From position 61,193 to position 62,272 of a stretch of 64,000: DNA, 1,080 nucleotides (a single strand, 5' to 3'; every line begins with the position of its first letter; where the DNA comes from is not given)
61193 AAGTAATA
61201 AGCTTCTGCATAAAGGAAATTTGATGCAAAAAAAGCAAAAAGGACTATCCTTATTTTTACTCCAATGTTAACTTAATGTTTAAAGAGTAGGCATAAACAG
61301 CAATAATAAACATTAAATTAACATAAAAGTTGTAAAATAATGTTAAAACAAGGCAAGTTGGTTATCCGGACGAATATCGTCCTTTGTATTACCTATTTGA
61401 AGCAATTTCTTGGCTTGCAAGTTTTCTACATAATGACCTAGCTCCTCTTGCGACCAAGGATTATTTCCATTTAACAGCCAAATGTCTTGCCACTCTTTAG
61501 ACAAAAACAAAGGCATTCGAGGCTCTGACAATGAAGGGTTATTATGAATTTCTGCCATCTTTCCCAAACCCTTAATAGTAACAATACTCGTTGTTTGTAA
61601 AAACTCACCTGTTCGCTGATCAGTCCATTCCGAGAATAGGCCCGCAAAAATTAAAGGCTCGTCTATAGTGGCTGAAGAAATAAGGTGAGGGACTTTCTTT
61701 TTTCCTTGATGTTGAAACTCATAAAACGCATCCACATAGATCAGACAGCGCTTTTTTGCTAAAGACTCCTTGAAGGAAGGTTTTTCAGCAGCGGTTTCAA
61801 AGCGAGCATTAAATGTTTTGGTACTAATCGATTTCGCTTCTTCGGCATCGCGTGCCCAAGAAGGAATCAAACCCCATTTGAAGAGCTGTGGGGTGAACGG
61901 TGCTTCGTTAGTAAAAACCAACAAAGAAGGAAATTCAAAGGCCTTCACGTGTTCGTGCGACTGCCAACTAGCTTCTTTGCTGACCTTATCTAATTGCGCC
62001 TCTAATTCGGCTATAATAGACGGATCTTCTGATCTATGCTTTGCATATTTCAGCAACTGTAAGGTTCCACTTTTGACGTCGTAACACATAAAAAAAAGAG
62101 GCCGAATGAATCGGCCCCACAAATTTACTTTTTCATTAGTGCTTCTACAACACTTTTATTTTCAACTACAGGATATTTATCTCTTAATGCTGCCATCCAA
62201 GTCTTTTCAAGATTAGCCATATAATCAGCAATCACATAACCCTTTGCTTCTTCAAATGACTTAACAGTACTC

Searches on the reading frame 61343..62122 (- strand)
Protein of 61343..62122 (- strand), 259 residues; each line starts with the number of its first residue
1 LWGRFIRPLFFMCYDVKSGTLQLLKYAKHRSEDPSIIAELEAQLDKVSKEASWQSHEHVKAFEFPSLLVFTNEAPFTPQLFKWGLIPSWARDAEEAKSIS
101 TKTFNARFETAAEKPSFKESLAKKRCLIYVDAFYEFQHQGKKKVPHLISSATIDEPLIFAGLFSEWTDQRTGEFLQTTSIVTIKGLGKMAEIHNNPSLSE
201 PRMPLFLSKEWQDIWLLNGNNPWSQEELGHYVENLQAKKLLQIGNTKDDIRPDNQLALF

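Call 20: search_protein_families(library=pfam, proteins=[window:61343-62122:-], max_evalue=0.0001)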
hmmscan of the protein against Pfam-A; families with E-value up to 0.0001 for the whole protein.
window:61343-62122:- (259 aa): 1 family
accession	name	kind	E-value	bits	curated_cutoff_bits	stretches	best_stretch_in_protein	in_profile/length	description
PF02586.19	SRAP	-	2.7e-39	135.4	27.1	1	65-237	40-199/214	SOS response associated peptidase (SRAP)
